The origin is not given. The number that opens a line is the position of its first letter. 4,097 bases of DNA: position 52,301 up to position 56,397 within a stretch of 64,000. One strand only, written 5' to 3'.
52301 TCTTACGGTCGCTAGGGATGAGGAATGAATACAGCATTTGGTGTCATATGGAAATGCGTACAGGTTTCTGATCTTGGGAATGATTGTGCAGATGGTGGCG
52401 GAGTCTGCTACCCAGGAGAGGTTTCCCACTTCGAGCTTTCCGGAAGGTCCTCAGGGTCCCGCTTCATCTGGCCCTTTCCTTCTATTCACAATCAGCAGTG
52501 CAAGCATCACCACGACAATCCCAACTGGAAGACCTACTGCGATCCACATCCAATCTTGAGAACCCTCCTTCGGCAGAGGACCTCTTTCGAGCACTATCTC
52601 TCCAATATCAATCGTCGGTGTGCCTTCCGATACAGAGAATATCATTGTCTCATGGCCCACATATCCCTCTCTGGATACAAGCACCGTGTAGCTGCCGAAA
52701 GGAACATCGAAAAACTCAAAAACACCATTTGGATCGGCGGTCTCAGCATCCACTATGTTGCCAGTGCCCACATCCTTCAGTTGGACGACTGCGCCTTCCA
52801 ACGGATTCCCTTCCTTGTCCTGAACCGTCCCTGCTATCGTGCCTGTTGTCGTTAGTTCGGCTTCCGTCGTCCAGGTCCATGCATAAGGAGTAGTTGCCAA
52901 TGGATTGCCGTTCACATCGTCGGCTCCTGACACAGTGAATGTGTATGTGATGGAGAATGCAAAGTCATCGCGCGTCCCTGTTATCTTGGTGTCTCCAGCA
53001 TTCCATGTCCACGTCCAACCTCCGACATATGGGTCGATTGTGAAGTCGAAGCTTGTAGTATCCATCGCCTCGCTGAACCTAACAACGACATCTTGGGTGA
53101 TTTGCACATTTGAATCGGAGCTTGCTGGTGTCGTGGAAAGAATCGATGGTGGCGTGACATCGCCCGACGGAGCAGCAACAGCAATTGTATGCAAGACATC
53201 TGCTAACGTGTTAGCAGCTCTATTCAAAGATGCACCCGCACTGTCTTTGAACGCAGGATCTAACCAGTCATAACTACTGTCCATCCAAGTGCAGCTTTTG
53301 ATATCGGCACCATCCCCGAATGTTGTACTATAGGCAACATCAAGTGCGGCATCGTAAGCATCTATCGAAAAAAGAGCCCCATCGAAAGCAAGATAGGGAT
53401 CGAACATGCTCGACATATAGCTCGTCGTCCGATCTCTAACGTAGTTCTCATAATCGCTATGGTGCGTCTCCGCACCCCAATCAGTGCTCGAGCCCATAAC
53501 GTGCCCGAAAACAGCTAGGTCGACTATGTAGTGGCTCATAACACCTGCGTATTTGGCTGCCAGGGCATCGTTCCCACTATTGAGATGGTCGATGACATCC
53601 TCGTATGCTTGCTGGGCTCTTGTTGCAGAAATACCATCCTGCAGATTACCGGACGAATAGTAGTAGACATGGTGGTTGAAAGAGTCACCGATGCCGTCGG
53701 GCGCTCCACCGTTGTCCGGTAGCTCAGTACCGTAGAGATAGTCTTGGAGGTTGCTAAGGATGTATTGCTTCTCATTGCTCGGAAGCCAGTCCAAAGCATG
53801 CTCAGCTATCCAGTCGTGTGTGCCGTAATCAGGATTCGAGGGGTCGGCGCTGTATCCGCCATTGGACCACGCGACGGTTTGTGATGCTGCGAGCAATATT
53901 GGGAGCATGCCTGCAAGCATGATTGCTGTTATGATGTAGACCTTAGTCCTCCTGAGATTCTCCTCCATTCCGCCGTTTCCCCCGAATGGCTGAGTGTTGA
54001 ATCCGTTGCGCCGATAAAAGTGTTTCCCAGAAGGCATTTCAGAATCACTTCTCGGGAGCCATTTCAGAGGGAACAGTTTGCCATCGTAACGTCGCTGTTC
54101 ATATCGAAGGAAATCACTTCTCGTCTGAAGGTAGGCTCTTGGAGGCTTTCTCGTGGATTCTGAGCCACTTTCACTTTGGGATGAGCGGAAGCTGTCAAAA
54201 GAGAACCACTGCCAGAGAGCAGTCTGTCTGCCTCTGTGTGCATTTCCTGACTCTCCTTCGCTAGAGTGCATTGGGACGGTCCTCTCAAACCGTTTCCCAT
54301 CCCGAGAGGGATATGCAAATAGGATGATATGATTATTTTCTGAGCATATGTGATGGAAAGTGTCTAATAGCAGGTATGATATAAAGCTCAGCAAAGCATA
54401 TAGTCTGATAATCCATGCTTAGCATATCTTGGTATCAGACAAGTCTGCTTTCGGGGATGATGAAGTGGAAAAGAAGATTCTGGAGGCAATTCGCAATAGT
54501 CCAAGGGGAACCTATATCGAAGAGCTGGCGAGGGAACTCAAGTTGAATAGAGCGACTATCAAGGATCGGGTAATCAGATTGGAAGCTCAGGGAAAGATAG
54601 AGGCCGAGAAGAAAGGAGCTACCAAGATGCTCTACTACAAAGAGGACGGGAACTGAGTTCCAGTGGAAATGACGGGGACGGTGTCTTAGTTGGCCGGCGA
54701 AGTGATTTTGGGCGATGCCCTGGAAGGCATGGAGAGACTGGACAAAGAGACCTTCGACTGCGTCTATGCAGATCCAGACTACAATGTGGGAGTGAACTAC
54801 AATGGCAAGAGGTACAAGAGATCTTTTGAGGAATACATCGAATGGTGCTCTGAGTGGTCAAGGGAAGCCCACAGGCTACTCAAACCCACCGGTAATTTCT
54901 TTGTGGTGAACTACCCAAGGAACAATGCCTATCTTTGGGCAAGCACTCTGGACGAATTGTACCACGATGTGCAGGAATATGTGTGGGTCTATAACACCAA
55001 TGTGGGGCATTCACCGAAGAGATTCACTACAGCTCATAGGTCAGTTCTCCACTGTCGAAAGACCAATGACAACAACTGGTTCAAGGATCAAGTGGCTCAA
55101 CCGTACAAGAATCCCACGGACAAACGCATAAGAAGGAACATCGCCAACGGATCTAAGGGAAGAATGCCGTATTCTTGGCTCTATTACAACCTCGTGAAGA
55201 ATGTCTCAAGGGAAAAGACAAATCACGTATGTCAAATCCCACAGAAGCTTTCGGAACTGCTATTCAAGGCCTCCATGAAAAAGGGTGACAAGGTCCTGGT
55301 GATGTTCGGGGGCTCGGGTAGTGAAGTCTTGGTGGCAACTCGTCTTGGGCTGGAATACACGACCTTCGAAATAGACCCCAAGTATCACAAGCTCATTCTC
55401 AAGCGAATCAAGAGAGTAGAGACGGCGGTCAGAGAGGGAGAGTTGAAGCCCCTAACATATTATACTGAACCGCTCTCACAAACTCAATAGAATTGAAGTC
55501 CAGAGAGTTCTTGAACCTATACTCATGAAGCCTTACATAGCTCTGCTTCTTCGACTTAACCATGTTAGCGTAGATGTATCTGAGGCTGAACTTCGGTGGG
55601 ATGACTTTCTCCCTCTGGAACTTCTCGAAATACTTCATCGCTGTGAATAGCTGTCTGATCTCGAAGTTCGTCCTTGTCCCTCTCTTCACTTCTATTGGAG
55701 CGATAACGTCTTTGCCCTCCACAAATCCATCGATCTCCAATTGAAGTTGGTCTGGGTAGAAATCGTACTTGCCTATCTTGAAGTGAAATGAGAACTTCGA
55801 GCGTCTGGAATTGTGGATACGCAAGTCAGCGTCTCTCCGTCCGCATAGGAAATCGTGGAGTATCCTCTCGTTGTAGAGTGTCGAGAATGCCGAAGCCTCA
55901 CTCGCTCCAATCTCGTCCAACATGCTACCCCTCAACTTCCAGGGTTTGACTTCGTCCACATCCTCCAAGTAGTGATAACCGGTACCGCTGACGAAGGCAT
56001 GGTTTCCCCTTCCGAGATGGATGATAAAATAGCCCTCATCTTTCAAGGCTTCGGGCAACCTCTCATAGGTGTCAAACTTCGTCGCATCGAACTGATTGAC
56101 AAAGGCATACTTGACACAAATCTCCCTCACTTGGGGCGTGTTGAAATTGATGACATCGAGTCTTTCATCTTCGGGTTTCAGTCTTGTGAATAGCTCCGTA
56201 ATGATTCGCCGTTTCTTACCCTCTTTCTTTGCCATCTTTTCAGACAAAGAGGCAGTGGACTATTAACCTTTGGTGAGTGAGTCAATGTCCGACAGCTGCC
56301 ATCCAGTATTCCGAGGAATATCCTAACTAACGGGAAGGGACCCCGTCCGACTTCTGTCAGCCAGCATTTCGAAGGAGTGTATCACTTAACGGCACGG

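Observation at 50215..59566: Lower-GC island carrying an R-M system, an AlbA_2/Schlafen-like protein, a Zn-PLC-like surface protein and PD-(D/E)xK nuclease genes, one of them frameshifted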

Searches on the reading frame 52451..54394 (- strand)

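Call 5: search_protein_families(library=pfam, max_evalue=0.01, proteins=[window:52451-54394:-])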
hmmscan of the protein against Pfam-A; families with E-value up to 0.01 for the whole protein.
window:52451-54394:- (647 aa): 8 families
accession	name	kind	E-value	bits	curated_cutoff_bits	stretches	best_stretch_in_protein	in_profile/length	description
PF13620.12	CarboxypepD_reg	-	8.1e-14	52.2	32.3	1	519-594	1-75/82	Carboxypeptidase regulatory-like domain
PF13205.12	Big_5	-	1.1e-10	42.7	23.6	1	412-510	1-105/105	Bacterial Ig-like domain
PF00882.24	Zn_dep_PLPC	-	9.9e-09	35.8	26.8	1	192-326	1-127/167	Zinc dependent phospholipase C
PF13715.12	CarbopepD_reg_2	-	2e-06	28.2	32.2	1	520-585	1-62/88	CarboxypepD_reg-like domain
PF17802.7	SpaA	-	7.5e-06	26.5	23.1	1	525-596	8-84/91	Prealbumin-like fold domain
PF17210.9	SdrD_B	-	0.00032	21.3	29.7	1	524-575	16-66/112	SdrD B-like domain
PF02369.22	Big_1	-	0.0036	17.8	34.9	0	516-560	17-63/93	Bacterial Ig-like domain (group 1)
PF22904.2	NOMO1-like_2nd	-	0.0037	17.8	27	1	520-578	6-65/90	BOS complex subunit NOMO1-like, second beta sandwich domain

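Call 6: search_protein_families(library=padloc, max_evalue=0.01, proteins=[window:52451-54394:-])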
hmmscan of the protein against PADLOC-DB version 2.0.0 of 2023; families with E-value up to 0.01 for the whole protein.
window:52451-54394:- (647 aa): 0 families

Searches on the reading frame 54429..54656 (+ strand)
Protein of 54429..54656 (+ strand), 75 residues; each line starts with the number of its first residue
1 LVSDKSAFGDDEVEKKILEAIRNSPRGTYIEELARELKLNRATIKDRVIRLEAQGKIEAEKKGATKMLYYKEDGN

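Call 5: search_protein_families(library=pfam, max_evalue=0.01, proteins=[window:54429-54656:+])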
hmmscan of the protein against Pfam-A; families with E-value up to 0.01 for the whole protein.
window:54429-54656:+ (75 aa): 13 families
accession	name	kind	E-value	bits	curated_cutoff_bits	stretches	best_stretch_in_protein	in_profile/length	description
PF13412.12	HTH_24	-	6e-07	29.4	21.9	1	11-58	2-48/48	Winged helix-turn-helix DNA-binding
PF08279.18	HTH_11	-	1.1e-05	25.6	25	1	15-63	3-53/55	HTH domain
PF13404.12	HTH_AsnC-type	-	0.00013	22.1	27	1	11-52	2-42/42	AsnC-type helix-turn-helix domain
PF25212.1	HVO_A0114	-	0.00034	20.8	27.6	1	16-71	26-80/84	HVO_A0114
PF08784.17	RPA_C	-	0.0011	20.1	22.6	1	10-57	49-99/106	Replication protein A C terminal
PF00392.27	GntR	-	0.0015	18.5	27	1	26-65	20-62/64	Bacterial regulatory proteins, gntR family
PF17782.7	DprA_WH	-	0.0018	18.7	22.9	1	5-59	5-57/61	DprA winged helix domain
PF12802.13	MarR_2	-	0.0025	18.4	27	1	17-60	10-53/61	MarR family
PF01047.28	MarR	-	0.0036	17.6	24.6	1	16-58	7-48/59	MarR family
PF09339.16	HTH_IclR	-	0.0046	17.2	22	1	17-58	8-49/52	IclR helix-turn-helix domain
PF12840.13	HTH_20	-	0.0056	17.1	27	1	11-55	3-46/51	Helix-turn-helix domain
PF01978.25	TrmB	-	0.0082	16.4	25.6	1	29-69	24-62/68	Sugar-specific transcriptional regulator TrmB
PF14493.12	HTH_40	-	0.0084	16.8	27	0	27-60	12-46/89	Helix-turn-helix domain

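Call 6: search_protein_families(library=padloc, max_evalue=0.01, proteins=[window:54429-54656:+])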
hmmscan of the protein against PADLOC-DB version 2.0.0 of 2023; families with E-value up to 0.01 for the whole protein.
window:54429-54656:+ (75 aa): 14 families
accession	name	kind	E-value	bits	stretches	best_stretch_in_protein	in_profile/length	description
PDLC01852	CARF3--CARF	-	1.3e-06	26.5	1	11-70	142-200/208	-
PDLC01434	CasR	-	3.3e-06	25.1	1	11-65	127-179/191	"CAS-I,CAS-II,CAS-III,CAS-IV,CAS-V,CAS-VI; associated_signaling"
PDLC01879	CARF3--CARF_TM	-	1.6e-05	22.6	1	13-64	157-206/222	-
PDLC01438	Csa3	-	2e-05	22.8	1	11-70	147-199/305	"CAS-I,CAS-II,CAS-III,CAS-IV,CAS-V,CAS-VI; associated_signaling"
PDLC01044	Csa3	-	2.3e-05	22.3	1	12-68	136-184/194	Type I-A associated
PDLC01268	CasR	-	2.4e-05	22.4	1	13-63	125-172/179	"CAS-I,CAS-II,CAS-III,CAS-IV,CAS-V,CAS-VI; associated_signaling"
PDLC01848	CARF3--CARF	-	2.7e-05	21.9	1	12-63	137-185/197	-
PDLC01866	CARF3--CARF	-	3.5e-05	21.9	1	11-74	138-200/207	-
PDLC01860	CARF3--CARF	-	0.00015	19.9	1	12-68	143-198/210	-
PDLC01850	CARF3--CARF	-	0.00024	19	1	14-64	147-196/209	-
PDLC01858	CARF3--CARF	-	0.00035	18.5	1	11-63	143-193/204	-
PDLC01853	CARF3--CARF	-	0.00075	17.2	1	14-62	140-189/209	-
PDLC03963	SoFic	-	0.0029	15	1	11-71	292-352/361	-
PDLC01859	CARF3--CARF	-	0.0041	14.9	1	12-68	150-209/213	-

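Call 97: search_protein_families(library=padloc, max_evalue=0.001, proteins=[L190:3-1481:-, L190:1592-2362:-, L190:11541-12758:-])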
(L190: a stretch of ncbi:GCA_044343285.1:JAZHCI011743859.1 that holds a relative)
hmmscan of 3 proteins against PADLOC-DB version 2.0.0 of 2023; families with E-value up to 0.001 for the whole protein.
L190:3-1481:- (493 aa): 4 families
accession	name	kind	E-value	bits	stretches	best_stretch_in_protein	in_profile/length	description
PDLC02510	BrxP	-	1e-51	174.1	1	133-407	100-379/779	BrxP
PDLC02782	SspD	-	4.3e-12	44.3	1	168-288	4-126/277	SspD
PDLC02662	DndC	-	8.1e-07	26.4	0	242-318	123-210/481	DndC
PDLC02661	DndC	-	4.4e-06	23.9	1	162-329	21-220/468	DndC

L190:1592-2362:- (256 aa): 0 families

L190:11541-12758:- (405 aa): 0 families

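Call 98: search_protein_families(library=pfam, max_evalue=0.001, proteins=[L190:3-1481:-, L190:1592-2362:-, L190:11541-12758:-, L190:13015-13740:+, L190:7836-8789:-])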
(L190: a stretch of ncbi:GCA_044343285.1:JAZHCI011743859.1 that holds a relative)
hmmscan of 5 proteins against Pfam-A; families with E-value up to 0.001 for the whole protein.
L190:3-1481:- (493 aa): 1 family
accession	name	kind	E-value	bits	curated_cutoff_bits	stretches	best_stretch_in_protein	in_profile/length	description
PF01507.26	PAPS_reduct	-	7.8e-36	124.2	22.5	1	166-348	2-174/175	Phosphoadenosine phosphosulfate reductase domain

L190:1592-2362:- (256 aa): 0 families

L190:11541-12758:- (405 aa): 1 family
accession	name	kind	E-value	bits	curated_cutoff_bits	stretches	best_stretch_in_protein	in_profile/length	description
PF07895.16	DUF1673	-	0.00099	19.5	30.4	1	24-166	35-173/204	Protein of unknown function (DUF1673)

L190:13015-13740:+ (241 aa): 4 families
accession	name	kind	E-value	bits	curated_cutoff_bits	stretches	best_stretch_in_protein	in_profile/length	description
PF01022.26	HTH_5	-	2e-07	31.2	22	1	10-56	1-47/47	Bacterial regulatory protein, arsR family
PF12840.13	HTH_20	-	7.1e-06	26.4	27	1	8-56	1-50/51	Helix-turn-helix domain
PF25212.1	HVO_A0114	-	3.4e-05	24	27.6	1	4-61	15-73/84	HVO_A0114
PF08350.17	FilR1_middle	-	0.00035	21.1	27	0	187-235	81-127/128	Methanogenesis regulatory protein FilR1, middle domain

L190:7836-8789:- (317 aa): 4 families
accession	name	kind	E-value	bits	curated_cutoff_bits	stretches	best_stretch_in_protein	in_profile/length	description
PF00583.31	Acetyltransf_1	-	1e-08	35.9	20.7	1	220-304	31-116/116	Acetyltransferase (GNAT) family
PF13508.13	Acetyltransf_7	-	6.5e-07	30.1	27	1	227-305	8-83/84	Acetyltransferase (GNAT) domain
PF08445.16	FR47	-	1.1e-05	25.7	22.1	1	247-313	21-85/86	FR47-like protein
PF13673.13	Acetyltransf_10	-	0.00021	21.7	23.6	1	220-308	29-111/128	Acetyltransferase (GNAT) domain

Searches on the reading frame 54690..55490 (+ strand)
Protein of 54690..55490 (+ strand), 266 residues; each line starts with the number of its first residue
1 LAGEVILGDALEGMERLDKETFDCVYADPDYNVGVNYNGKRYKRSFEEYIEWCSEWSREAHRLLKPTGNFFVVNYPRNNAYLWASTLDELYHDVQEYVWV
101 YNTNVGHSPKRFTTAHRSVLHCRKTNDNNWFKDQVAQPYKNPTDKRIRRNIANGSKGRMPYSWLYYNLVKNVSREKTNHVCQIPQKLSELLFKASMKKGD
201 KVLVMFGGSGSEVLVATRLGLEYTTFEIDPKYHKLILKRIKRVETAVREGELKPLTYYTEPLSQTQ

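Call 5: search_protein_families(library=pfam, max_evalue=0.01, proteins=[window:54690-55490:+])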
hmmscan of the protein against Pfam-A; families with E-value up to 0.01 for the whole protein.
window:54690-55490:+ (266 aa): 1 family
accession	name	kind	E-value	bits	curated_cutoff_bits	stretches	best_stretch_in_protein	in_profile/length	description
PF01555.25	N6_N4_Mtase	-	3e-34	119.3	26.7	1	23-237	2-220/221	DNA methylase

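Call 6: search_protein_families(library=padloc, max_evalue=0.01, proteins=[window:54690-55490:+])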
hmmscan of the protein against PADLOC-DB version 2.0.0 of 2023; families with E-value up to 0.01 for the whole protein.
window:54690-55490:+ (266 aa): 43 families (the best 25 are shown)
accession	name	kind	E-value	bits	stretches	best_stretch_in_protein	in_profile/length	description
PDLC03337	MTase_II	-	1.4e-106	353.7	1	5-242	11-248/264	Type II methyltransferase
PDLC03299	MTase_II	-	1.5e-38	130.9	1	3-255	15-272/296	Type II methyltransferase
PDLC03371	MTase_II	-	9.3e-36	121.7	1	4-245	12-257/260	Type II methyltransferase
PDLC03320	MTase_II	-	5.9e-27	92.6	1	8-248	38-282/289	Type II methyltransferase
PDLC03295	MTase_II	-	4.9e-25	86.6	2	8-75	9-77/292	Type II methyltransferase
PDLC03216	MTase_II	-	6.6e-23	79.3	1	4-247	13-262/364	Type II methyltransferase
PDLC03238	MTase_II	-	1.8e-21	74.7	1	3-246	124-369/428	Type II methyltransferase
PDLC03353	MTase_II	-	2.6e-20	71.1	1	5-243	12-253/260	Type II methyltransferase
PDLC03300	MTase_II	-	6.5e-20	69.4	1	38-242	75-278/302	Type II methyltransferase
PDLC03387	MTase_II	-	3.1e-19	67.2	2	93-244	142-280/289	Type II methyltransferase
PDLC03738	oMTase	-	4.2e-19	66.5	1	4-246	22-271/376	orphan methyltransferase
PDLC03302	MTase_II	-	8.3e-18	62.4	1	47-253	69-269/626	Type II methyltransferase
PDLC03230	MTase_II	-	8.3e-16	56.2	1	8-236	41-278/360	Type II methyltransferase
PDLC04134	mad2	-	3.9e-15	53.7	2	4-124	342-445/492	mads_2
PDLC03265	MTase_II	-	1.1e-14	52.6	2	170-241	258-329/333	Type II methyltransferase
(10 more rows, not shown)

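Call 29: search_protein_families(library=ncbifam, max_evalue=0.01, proteins=[window:54690-55490:+])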
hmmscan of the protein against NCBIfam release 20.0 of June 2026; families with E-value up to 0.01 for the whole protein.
window:54690-55490:+ (266 aa): 3 families
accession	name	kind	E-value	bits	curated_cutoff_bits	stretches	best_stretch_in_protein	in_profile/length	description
NF008572.0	PRK11524.1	equivalog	9.6e-30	103.7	292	1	4-245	16-261/294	adenine-specific DNA-methyltransferase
NF050803.1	DnaMtaseCcrMCaul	equivalog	6.4e-23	81.2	830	1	4-248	5-255/350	adenine-specific DNA-methyltransferase CcrM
NF010253.0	PRK13699.1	subfamily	1.8e-09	37.6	244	1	178-251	143-216/226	DNA methyltransferase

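Call 43: search_solved_structures(query=window:54690-55490:+, max_evalue=0.001)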
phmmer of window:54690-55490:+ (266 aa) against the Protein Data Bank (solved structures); distinct sequences matched with E-value up to 0.001: 10.
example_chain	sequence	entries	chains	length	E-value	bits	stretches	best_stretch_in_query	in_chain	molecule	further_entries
9c3u_A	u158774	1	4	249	8.1e-20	74.6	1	14-240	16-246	Methyltransferase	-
8urk_A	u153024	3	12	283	8.3e-20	74.6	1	14-241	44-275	Methyltransferase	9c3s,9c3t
1eg2_A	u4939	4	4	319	5.3e-12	49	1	9-234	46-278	MODIFICATION METHYLASE RSRI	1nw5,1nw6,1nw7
1nw8_A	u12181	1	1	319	7.4e-12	48.5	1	9-234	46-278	MODIFICATION METHYLASE RSRI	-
1g60_A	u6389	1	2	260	2.7e-11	46.7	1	14-232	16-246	Adenine-specific Methyltransferase MboIIA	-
8s9m_A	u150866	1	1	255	3.4e-10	43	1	5-242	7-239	DNA cytosine-N4 methyltransferase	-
8s9n_A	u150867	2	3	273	4.6e-10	42.6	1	5-242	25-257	DNA cytosine-N4 methyltransferase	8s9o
6pbd_A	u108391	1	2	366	5.9e-10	42.3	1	5-244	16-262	Modification methylase CcrMI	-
1boo_A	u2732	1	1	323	8.3e-09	38.5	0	3-75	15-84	PROTEIN (N-4 CYTOSINE-SPECIFIC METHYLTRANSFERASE PVU II)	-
2zie_A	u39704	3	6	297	0.00048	22.9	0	168-242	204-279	Putative modification methylase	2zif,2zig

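Call 97: search_protein_families(library=padloc, max_evalue=0.001, proteins=[L190:3-1481:-, L190:1592-2362:-, L190:11541-12758:-])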
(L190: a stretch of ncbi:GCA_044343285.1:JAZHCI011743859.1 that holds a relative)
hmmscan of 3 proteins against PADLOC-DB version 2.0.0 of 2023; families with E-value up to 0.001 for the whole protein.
L190:3-1481:- (493 aa): 4 families
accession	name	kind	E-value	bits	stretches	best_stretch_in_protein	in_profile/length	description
PDLC02510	BrxP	-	1e-51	174.1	1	133-407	100-379/779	BrxP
PDLC02782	SspD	-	4.3e-12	44.3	1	168-288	4-126/277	SspD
PDLC02662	DndC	-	8.1e-07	26.4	0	242-318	123-210/481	DndC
PDLC02661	DndC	-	4.4e-06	23.9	1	162-329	21-220/468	DndC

L190:1592-2362:- (256 aa): 0 families

L190:11541-12758:- (405 aa): 0 families

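Call 98: search_protein_families(library=pfam, max_evalue=0.001, proteins=[L190:3-1481:-, L190:1592-2362:-, L190:11541-12758:-, L190:13015-13740:+, L190:7836-8789:-])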
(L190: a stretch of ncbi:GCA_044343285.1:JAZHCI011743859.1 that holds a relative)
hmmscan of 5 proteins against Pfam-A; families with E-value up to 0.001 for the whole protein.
L190:3-1481:- (493 aa): 1 family
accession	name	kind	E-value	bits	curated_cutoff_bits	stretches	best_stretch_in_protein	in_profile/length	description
PF01507.26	PAPS_reduct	-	7.8e-36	124.2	22.5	1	166-348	2-174/175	Phosphoadenosine phosphosulfate reductase domain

L190:1592-2362:- (256 aa): 0 families

L190:11541-12758:- (405 aa): 1 family
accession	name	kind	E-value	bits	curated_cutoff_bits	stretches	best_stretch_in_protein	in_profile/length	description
PF07895.16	DUF1673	-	0.00099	19.5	30.4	1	24-166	35-173/204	Protein of unknown function (DUF1673)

L190:13015-13740:+ (241 aa): 4 families
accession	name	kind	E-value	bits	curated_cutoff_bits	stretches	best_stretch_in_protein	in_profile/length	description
PF01022.26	HTH_5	-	2e-07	31.2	22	1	10-56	1-47/47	Bacterial regulatory protein, arsR family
PF12840.13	HTH_20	-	7.1e-06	26.4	27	1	8-56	1-50/51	Helix-turn-helix domain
PF25212.1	HVO_A0114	-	3.4e-05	24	27.6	1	4-61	15-73/84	HVO_A0114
PF08350.17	FilR1_middle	-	0.00035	21.1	27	0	187-235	81-127/128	Methanogenesis regulatory protein FilR1, middle domain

L190:7836-8789:- (317 aa): 4 families
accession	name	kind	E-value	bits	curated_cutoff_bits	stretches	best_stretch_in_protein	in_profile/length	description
PF00583.31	Acetyltransf_1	-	1e-08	35.9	20.7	1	220-304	31-116/116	Acetyltransferase (GNAT) family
PF13508.13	Acetyltransf_7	-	6.5e-07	30.1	27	1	227-305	8-83/84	Acetyltransferase (GNAT) domain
PF08445.16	FR47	-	1.1e-05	25.7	22.1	1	247-313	21-85/86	FR47-like protein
PF13673.13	Acetyltransf_10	-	0.00021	21.7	23.6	1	220-308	29-111/128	Acetyltransferase (GNAT) domain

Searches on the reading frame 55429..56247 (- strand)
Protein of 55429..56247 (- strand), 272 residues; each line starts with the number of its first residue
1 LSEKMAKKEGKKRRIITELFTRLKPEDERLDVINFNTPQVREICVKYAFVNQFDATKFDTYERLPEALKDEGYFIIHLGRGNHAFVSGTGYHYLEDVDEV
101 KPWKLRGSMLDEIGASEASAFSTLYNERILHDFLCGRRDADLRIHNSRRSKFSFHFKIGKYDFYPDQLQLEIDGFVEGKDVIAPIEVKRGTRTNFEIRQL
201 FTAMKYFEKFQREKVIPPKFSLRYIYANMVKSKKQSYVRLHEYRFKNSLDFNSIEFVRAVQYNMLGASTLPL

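Call 5: search_protein_families(library=pfam, max_evalue=0.01, proteins=[window:55429-56247:-])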
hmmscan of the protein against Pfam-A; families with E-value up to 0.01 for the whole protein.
window:55429-56247:- (272 aa): 2 families
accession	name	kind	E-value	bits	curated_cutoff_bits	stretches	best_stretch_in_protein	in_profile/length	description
PF22518.2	DUF6997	-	2.3e-20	73.9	27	1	115-262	35-174/175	Domain of unknown function (DUF6997)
PF22515.2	DUF6996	-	1.1e-09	38.6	27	1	18-85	6-71/71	Domain of unknown function (DUF6996)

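Call 6: search_protein_families(library=padloc, max_evalue=0.01, proteins=[window:55429-56247:-])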
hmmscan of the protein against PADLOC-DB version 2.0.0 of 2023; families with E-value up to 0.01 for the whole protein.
window:55429-56247:- (272 aa): 1 family
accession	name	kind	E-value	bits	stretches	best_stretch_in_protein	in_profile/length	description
PDLC03513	REase_II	-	1.1e-10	39.6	1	50-264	37-248/426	Type II restriction enzyme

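Call 29: search_protein_families(library=ncbifam, max_evalue=0.01, proteins=[window:55429-56247:-])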
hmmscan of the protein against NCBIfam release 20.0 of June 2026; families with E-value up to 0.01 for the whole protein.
window:55429-56247:- (272 aa): 0 families

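Call 42: search_solved_structures(query=window:55429-56247:-, max_evalue=1)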
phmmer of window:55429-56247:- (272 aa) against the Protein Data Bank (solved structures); distinct sequences matched with E-value up to 1: 0.

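Call 97: search_protein_families(library=padloc, max_evalue=0.001, proteins=[L190:3-1481:-, L190:1592-2362:-, L190:11541-12758:-])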
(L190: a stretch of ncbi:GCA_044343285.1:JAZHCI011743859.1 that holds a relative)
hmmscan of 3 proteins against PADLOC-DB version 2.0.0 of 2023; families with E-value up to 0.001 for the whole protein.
L190:3-1481:- (493 aa): 4 families
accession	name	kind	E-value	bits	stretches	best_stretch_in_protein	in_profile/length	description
PDLC02510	BrxP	-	1e-51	174.1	1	133-407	100-379/779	BrxP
PDLC02782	SspD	-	4.3e-12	44.3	1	168-288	4-126/277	SspD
PDLC02662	DndC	-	8.1e-07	26.4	0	242-318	123-210/481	DndC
PDLC02661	DndC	-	4.4e-06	23.9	1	162-329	21-220/468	DndC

L190:1592-2362:- (256 aa): 0 families

L190:11541-12758:- (405 aa): 0 families

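Call 98: search_protein_families(library=pfam, max_evalue=0.001, proteins=[L190:3-1481:-, L190:1592-2362:-, L190:11541-12758:-, L190:13015-13740:+, L190:7836-8789:-])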
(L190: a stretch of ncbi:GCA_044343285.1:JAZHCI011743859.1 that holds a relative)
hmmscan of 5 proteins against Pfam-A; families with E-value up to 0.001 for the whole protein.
L190:3-1481:- (493 aa): 1 family
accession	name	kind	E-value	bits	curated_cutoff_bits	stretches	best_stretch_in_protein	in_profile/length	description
PF01507.26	PAPS_reduct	-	7.8e-36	124.2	22.5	1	166-348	2-174/175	Phosphoadenosine phosphosulfate reductase domain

L190:1592-2362:- (256 aa): 0 families

L190:11541-12758:- (405 aa): 1 family
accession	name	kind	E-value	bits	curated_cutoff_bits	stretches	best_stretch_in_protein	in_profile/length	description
PF07895.16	DUF1673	-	0.00099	19.5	30.4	1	24-166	35-173/204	Protein of unknown function (DUF1673)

L190:13015-13740:+ (241 aa): 4 families
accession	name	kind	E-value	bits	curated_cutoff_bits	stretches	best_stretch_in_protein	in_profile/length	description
PF01022.26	HTH_5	-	2e-07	31.2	22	1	10-56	1-47/47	Bacterial regulatory protein, arsR family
PF12840.13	HTH_20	-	7.1e-06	26.4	27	1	8-56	1-50/51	Helix-turn-helix domain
PF25212.1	HVO_A0114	-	3.4e-05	24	27.6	1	4-61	15-73/84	HVO_A0114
PF08350.17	FilR1_middle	-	0.00035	21.1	27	0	187-235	81-127/128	Methanogenesis regulatory protein FilR1, middle domain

L190:7836-8789:- (317 aa): 4 families
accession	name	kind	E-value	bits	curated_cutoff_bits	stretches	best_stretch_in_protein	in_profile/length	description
PF00583.31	Acetyltransf_1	-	1e-08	35.9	20.7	1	220-304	31-116/116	Acetyltransferase (GNAT) family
PF13508.13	Acetyltransf_7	-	6.5e-07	30.1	27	1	227-305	8-83/84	Acetyltransferase (GNAT) domain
PF08445.16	FR47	-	1.1e-05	25.7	22.1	1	247-313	21-85/86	FR47-like protein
PF13673.13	Acetyltransf_10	-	0.00021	21.7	23.6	1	220-308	29-111/128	Acetyltransferase (GNAT) domain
